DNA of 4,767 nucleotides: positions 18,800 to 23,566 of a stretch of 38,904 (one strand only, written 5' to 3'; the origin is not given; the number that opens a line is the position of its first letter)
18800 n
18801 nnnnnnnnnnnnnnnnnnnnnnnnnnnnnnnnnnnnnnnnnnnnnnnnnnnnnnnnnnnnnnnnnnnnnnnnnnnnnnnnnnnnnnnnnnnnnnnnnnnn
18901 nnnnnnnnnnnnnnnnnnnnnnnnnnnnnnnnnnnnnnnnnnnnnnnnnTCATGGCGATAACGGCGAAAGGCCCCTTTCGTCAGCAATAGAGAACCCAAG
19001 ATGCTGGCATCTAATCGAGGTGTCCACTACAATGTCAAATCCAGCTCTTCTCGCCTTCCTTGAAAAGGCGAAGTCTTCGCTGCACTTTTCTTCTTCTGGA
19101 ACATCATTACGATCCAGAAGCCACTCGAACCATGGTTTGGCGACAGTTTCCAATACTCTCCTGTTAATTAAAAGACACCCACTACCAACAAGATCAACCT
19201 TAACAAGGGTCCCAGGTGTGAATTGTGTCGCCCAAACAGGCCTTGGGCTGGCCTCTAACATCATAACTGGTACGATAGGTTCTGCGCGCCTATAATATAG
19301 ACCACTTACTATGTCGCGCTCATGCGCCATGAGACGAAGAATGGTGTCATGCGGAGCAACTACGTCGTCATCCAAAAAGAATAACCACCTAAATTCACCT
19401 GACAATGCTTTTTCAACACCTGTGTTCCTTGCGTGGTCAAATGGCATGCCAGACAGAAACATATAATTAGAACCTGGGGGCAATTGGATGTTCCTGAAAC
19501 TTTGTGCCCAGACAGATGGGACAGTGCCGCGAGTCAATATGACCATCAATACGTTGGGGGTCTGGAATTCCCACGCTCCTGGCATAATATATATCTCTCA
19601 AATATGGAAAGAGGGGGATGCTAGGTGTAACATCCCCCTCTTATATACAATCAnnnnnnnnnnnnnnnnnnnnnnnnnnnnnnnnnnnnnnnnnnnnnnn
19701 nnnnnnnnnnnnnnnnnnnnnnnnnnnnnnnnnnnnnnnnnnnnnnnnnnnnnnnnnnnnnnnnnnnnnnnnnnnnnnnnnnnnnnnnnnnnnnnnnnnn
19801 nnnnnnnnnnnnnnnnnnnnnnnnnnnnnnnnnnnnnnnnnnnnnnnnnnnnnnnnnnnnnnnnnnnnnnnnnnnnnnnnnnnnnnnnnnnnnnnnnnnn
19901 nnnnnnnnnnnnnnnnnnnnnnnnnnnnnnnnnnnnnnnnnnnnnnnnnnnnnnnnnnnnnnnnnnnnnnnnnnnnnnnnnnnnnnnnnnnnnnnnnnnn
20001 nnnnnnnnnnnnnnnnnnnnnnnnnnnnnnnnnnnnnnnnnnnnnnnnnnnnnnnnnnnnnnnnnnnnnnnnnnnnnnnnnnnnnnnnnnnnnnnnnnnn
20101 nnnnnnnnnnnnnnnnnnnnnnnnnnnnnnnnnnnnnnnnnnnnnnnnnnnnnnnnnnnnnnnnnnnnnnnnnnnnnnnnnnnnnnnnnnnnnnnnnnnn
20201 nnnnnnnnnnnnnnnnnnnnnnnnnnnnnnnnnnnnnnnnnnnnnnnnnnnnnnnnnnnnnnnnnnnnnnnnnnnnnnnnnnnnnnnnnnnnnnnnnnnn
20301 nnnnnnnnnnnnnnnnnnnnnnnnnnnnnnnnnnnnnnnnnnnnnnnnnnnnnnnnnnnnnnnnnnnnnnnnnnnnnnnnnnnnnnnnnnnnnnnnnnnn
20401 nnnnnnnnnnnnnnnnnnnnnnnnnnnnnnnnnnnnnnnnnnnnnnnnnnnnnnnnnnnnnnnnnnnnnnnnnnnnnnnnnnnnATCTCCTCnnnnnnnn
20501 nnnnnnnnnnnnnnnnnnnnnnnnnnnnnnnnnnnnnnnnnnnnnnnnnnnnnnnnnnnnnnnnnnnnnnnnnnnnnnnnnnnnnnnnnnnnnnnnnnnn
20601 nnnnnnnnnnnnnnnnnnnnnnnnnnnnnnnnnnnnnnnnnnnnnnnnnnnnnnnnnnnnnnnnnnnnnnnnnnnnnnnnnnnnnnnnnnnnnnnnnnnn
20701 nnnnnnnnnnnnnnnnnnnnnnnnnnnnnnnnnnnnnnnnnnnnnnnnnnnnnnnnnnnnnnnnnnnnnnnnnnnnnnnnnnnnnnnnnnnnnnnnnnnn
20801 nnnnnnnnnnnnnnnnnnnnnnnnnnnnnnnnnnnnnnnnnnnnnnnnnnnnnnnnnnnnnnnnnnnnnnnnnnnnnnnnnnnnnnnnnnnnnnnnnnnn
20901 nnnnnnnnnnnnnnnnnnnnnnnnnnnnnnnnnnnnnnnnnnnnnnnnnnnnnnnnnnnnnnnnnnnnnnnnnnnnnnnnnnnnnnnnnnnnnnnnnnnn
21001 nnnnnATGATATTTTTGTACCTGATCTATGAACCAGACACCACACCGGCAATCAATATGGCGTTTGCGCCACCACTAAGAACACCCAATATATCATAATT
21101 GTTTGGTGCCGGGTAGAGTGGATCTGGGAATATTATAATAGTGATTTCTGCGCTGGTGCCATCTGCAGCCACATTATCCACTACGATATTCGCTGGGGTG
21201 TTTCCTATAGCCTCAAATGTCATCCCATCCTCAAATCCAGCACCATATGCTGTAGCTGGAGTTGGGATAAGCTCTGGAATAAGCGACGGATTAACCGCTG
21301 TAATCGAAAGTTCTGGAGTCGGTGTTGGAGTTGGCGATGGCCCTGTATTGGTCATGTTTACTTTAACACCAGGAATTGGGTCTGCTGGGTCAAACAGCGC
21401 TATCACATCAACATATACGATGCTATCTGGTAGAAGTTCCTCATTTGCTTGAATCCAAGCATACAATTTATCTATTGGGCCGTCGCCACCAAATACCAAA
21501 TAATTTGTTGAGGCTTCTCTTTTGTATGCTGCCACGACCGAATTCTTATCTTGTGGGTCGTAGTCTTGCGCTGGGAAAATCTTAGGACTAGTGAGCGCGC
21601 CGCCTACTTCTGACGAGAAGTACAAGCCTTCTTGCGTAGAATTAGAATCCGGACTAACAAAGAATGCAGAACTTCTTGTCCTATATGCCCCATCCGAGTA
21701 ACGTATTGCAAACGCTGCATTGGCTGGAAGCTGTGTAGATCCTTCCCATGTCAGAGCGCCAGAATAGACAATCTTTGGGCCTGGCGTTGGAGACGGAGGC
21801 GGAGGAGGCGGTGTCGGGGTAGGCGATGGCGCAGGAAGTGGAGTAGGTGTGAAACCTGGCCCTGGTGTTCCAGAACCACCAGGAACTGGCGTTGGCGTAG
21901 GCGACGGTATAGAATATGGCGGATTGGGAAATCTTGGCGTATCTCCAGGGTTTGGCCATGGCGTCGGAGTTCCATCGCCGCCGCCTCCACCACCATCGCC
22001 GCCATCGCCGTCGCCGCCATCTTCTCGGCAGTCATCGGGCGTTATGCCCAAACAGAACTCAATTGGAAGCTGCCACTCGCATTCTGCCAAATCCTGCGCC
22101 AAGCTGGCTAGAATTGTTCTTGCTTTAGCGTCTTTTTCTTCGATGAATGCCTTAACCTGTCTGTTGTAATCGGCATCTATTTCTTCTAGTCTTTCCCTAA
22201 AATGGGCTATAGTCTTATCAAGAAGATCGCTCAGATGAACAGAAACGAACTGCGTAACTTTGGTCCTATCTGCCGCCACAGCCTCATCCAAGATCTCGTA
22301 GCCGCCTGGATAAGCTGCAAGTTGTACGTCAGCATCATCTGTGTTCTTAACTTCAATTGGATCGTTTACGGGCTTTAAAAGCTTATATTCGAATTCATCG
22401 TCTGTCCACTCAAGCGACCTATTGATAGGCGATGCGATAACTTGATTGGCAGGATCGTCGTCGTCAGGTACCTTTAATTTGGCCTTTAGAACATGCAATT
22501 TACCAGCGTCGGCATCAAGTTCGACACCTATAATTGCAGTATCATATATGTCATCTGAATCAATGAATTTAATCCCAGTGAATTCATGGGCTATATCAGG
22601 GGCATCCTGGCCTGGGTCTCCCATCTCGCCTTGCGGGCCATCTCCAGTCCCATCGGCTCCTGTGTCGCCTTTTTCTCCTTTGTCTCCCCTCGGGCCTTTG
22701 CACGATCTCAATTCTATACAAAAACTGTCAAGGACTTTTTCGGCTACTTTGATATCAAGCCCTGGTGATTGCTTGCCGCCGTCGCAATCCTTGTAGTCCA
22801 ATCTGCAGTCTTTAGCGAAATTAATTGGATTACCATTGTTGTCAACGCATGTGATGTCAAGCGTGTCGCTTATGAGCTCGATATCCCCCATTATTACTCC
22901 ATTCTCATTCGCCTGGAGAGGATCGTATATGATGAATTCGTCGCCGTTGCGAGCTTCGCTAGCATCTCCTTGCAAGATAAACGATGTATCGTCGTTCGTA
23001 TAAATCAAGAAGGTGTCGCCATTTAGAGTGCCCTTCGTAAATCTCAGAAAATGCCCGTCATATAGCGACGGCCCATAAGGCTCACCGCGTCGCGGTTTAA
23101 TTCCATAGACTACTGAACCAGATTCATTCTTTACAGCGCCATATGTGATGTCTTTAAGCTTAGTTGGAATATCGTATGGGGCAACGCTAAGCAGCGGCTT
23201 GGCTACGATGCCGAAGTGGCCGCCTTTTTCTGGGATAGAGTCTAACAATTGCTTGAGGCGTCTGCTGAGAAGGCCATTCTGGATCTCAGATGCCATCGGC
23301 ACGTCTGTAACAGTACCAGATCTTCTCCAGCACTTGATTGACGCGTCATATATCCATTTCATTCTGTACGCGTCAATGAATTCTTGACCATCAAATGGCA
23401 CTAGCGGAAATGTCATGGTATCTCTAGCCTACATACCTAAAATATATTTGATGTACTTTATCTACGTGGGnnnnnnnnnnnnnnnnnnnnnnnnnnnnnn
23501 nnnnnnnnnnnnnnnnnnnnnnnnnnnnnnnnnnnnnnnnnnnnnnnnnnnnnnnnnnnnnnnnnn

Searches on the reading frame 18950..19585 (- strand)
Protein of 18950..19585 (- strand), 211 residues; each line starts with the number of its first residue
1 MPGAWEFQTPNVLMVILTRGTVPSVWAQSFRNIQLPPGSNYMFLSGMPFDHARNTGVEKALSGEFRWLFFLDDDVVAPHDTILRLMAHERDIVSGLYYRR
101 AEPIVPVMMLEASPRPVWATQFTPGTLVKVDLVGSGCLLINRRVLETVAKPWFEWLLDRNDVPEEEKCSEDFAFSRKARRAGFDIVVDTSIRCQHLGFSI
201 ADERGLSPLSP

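Call 7: search_protein_families(library=pfam, max_evalue=0.01, proteins=[window:18950-19585:-])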
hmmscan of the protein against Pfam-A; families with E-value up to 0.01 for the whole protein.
window:18950-19585:- (211 aa): 2 families
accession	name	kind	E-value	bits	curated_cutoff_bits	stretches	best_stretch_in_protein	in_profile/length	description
PF03452.20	Anp1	-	0.0001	22.3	28.8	1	51-97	123-170/263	Anp1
PF00535.33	Glycos_transf_2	-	0.0019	18.6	23.3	1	51-100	68-118/168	Glycosyl transferase family 2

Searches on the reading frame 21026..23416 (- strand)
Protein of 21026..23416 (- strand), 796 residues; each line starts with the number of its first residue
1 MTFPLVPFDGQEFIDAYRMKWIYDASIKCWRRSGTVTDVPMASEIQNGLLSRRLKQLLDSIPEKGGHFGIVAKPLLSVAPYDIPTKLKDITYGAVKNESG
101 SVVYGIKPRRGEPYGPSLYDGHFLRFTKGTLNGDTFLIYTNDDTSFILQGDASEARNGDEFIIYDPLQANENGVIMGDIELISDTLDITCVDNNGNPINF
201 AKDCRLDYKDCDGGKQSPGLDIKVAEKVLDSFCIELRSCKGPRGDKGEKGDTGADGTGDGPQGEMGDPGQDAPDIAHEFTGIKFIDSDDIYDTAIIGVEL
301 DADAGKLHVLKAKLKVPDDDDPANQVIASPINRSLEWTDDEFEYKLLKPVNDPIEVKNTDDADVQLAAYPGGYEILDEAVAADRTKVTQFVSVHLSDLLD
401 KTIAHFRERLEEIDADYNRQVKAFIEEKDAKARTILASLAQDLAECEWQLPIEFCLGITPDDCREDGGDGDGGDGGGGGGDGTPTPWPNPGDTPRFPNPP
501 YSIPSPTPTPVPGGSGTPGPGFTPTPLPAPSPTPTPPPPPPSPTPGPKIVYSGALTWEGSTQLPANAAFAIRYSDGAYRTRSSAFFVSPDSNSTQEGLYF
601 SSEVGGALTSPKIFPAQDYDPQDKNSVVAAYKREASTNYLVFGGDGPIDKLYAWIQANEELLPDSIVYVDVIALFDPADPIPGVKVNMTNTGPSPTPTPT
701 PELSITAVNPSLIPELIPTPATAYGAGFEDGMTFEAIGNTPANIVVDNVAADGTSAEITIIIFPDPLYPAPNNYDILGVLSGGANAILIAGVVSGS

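Call 8: search_protein_families(library=pfam, max_evalue=0.01, proteins=[window:21026-23416:-])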
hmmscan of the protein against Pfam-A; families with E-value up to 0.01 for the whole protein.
window:21026-23416:- (796 aa): 0 families

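Call 11: search_protein_families(library=phrogs, max_evalue=0.001, proteins=[window:21026-23416:-])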
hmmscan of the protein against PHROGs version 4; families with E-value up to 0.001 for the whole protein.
window:21026-23416:- (796 aa): 3 families
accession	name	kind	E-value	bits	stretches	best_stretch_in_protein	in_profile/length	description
phrog_5073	-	tail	0.00015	21.9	1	241-271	306-353/519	tail fiber protein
phrog_819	-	tail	0.00066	18.9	0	240-270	632-661/1024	tail protein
phrog_10972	-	tail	0.00075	20.1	1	238-273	154-188/343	tail fiber protein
